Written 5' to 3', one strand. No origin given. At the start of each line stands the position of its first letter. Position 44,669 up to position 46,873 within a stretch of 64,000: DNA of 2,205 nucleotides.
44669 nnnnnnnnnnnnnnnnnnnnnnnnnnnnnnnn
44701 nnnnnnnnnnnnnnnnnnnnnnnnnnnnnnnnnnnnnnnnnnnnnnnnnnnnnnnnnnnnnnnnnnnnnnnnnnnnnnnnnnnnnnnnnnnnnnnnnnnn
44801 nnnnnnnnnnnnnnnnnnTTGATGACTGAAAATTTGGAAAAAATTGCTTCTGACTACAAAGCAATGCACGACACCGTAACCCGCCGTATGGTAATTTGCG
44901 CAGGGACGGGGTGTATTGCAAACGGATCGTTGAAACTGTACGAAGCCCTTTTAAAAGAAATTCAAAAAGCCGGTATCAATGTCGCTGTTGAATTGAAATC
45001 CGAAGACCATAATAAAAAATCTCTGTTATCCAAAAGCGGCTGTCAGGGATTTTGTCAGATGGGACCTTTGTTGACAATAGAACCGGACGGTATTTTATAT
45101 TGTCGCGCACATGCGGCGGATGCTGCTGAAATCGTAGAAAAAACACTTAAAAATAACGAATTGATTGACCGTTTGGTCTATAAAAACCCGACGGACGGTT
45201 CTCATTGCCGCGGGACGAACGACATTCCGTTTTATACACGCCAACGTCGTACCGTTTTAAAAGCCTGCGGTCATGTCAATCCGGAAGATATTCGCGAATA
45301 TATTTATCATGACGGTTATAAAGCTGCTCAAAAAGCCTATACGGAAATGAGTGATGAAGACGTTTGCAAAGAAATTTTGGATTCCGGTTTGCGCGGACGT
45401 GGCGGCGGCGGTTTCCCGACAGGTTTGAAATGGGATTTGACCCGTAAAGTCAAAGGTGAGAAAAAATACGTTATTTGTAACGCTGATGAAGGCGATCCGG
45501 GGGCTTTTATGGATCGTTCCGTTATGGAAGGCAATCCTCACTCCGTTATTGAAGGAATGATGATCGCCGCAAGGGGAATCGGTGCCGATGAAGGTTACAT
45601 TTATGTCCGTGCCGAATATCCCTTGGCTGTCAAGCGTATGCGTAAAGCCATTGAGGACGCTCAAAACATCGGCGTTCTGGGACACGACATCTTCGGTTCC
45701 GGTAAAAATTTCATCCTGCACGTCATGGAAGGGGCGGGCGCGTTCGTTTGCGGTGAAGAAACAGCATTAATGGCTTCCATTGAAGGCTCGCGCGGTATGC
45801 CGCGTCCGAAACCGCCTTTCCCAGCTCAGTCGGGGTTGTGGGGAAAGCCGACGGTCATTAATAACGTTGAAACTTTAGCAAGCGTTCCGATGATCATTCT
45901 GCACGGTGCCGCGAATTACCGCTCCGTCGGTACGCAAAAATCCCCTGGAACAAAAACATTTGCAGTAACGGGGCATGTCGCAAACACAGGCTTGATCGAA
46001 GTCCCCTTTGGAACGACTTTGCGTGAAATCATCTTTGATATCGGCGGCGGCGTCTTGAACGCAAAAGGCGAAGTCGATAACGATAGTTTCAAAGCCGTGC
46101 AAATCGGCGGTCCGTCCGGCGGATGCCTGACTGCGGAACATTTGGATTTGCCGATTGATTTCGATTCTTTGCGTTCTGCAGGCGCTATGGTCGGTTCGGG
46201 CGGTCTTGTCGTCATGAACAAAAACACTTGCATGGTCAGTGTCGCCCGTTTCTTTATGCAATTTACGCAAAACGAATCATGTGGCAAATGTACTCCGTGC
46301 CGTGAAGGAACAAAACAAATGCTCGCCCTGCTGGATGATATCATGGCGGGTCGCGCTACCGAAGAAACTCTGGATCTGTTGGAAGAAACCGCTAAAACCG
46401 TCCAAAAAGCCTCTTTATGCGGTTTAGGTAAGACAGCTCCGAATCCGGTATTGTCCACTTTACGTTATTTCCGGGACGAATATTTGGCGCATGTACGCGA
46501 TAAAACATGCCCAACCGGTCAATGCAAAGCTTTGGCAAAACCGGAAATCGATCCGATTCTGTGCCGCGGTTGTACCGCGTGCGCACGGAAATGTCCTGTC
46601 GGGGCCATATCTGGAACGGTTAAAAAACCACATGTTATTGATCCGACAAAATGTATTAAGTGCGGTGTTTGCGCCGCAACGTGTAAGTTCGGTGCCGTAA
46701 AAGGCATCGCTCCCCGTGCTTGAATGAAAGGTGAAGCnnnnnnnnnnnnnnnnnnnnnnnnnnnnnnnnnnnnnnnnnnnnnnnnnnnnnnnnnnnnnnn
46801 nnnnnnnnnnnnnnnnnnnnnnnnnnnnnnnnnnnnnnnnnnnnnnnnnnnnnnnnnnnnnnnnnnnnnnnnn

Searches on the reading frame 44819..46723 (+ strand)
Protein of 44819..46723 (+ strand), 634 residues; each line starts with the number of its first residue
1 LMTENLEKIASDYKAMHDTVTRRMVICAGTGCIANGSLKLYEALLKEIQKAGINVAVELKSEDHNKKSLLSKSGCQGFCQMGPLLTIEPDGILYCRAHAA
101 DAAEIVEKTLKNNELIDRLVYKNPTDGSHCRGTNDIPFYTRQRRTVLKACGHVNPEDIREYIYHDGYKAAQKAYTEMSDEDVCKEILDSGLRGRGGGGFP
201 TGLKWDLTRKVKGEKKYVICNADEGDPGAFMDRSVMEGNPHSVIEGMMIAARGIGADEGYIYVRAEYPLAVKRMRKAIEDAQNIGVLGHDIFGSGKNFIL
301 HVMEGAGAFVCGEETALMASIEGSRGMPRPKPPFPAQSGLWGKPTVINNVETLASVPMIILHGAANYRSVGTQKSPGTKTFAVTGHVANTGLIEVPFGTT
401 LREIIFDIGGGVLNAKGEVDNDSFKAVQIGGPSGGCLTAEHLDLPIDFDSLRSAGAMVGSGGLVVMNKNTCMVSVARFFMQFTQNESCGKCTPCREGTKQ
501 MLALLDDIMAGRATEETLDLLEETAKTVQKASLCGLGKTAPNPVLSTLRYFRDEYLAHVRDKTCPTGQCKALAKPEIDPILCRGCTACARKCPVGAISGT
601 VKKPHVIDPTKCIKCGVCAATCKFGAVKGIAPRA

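Call 9: search_protein_families(library=pfam, proteins=[window:44819-46723:+])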
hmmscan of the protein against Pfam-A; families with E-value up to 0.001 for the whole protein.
window:44819-46723:+ (634 aa): 11 families
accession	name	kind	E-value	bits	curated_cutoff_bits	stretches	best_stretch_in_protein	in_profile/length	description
PF01512.22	Complex1_51K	-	2.5e-48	164.2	31.2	1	187-357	2-149/150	Nuo51 FMN-binding domain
PF10589.14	NADH_4Fe-4S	-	5.5e-36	122.7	23.5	1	475-558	2-85/85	NADH-ubiquinone oxidoreductase-F iron-sulfur binding region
PF00037.32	Fer4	-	2.4e-08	33.9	21.1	2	606-627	2-23/24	4Fe-4S binding domain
PF12837.12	Fer4_6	-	9.2e-08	32.1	25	2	606-626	3-23/24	4Fe-4S binding domain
PF13237.11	Fer4_10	-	7.5e-07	29.4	25.5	1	575-622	2-52/53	4Fe-4S dicluster domain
PF10531.15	SLBB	-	2.8e-06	27.5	27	1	381-416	2-37/55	SLBB domain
PF12838.12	Fer4_7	-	8e-06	26.7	27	1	582-626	2-52/52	4Fe-4S dicluster domain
PF01257.25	2Fe-2S_thioredx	-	3.3e-05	24.2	24.8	1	8-108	50-143/145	Thioredoxin-like [2Fe-2S] ferredoxin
PF13187.11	Fer4_9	-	4.3e-05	23.9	27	1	582-625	2-50/52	4Fe-4S dicluster domain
PF12797.12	Fer4_2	-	0.00024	21.3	24.5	0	605-623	3-21/22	4Fe-4S binding domain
PF22461.2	SLBB_2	-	0.0007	20.1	27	0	379-413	1-37/79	SLBB domain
